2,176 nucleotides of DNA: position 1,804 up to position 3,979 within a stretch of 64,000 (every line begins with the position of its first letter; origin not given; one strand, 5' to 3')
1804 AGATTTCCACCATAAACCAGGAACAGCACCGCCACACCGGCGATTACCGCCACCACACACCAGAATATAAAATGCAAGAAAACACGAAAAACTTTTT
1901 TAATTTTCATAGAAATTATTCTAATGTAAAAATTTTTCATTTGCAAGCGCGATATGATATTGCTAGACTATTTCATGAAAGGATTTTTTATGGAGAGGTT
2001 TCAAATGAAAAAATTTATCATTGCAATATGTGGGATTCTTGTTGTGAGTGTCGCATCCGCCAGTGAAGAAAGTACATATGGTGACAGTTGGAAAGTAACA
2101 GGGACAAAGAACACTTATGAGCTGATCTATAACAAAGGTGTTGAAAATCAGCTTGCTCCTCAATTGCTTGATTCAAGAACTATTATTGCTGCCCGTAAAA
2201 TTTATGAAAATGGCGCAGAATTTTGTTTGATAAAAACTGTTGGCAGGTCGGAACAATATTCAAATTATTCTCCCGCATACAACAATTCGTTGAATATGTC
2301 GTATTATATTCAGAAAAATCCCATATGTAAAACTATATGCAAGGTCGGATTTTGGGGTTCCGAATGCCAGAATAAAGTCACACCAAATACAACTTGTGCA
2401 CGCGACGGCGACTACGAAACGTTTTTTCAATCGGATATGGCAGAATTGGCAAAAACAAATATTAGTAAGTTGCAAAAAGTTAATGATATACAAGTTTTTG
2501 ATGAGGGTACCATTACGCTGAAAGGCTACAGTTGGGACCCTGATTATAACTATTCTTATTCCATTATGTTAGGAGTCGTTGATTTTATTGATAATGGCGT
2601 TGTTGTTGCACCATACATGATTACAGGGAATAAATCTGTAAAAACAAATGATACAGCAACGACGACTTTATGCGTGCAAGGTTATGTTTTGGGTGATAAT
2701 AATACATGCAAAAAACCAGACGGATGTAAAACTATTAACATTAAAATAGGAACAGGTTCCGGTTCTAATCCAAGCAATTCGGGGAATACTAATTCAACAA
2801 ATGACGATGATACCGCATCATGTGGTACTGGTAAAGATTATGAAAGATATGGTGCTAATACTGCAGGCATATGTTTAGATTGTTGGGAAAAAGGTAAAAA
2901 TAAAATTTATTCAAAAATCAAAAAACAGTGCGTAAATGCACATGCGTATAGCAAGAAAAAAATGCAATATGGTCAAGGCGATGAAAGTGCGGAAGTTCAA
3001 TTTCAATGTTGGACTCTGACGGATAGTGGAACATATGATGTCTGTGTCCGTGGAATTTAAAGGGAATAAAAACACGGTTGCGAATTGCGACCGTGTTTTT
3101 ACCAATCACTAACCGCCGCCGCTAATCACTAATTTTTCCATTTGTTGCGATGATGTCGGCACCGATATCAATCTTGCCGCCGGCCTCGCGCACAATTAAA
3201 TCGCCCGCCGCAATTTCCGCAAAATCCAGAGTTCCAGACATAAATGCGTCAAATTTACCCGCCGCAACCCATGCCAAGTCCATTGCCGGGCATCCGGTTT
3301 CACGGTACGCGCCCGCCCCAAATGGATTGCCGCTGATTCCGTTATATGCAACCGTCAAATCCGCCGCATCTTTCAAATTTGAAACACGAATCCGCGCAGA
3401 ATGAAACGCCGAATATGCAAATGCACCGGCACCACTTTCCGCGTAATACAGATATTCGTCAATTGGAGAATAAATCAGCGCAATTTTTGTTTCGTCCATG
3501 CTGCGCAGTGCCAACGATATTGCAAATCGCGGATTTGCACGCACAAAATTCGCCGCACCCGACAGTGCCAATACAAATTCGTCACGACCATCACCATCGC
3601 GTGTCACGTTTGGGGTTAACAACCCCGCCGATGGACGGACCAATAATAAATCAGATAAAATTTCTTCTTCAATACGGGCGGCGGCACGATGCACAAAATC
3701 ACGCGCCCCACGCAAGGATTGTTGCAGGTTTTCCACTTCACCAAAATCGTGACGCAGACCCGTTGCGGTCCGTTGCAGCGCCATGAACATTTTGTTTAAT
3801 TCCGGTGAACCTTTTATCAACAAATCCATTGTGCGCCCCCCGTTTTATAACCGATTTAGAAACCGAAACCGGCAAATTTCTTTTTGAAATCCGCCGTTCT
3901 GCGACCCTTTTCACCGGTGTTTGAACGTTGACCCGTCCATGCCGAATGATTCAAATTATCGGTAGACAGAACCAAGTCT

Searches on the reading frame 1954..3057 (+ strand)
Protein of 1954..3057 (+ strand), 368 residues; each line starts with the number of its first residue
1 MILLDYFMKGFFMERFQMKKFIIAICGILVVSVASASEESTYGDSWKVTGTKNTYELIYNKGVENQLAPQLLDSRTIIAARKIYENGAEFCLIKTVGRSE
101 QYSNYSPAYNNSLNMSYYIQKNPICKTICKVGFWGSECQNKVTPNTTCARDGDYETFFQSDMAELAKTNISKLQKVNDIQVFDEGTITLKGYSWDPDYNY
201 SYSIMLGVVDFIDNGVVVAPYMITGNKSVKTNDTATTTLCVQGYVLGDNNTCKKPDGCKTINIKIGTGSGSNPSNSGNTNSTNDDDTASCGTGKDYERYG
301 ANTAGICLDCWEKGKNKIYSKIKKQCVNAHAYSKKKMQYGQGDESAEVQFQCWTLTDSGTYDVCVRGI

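Call 57: find_encoding_contigs(protein=window:1954-3057:+, flank=10000, max_places=3)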
Protein window:1954-3057:+ (368 aa): no gene with exactly this product is on record in the collection.

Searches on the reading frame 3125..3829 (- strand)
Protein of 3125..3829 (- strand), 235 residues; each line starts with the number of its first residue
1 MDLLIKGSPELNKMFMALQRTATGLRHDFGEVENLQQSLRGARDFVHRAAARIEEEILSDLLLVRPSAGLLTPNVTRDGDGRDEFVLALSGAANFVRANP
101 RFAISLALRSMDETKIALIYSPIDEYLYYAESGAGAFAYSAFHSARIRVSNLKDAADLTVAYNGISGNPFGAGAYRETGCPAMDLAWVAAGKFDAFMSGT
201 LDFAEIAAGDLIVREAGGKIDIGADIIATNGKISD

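Call 59: find_encoding_contigs(protein=window:3125-3829:-, flank=10000, max_places=3)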
Protein window:3125-3829:- (235 aa): 6 contigs read that carry it; 3 places shown.
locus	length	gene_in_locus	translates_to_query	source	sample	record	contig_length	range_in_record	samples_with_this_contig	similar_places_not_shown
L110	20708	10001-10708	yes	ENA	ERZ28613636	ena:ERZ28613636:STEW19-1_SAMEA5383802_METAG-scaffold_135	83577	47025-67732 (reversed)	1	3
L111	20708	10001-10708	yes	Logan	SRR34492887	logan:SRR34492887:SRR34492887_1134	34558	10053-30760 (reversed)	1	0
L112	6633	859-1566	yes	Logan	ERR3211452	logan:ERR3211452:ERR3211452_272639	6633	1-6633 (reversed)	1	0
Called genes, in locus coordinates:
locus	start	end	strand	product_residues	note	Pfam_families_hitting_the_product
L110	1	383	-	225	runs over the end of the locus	PF00929:RNase_T, PF13482:RNase_H_2 (weak)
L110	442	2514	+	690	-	PF00580:UvrD-helicase, PF01443:Viral_helicase1 (faint), PF13245:AAA_19, PF13604:AAA_30 (faint), PF13361:UvrD_C, PF13538:UvrD_C_2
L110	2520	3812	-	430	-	-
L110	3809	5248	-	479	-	-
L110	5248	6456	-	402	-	-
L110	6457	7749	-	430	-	-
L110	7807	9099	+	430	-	-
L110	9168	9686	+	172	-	-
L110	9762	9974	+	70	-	PF01197:Ribosomal_L31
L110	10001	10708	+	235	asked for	PF00459:Inositol_P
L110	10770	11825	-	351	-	-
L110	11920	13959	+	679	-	PF00912:Transgly, PF00905:Transpeptidase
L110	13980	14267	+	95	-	PF09864:MliC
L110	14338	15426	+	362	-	PF00953:Glycos_transf_4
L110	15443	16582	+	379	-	PF01098:FTSW_RODA_SPOVE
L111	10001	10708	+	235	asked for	PF00459:Inositol_P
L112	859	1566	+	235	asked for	PF00459:Inositol_P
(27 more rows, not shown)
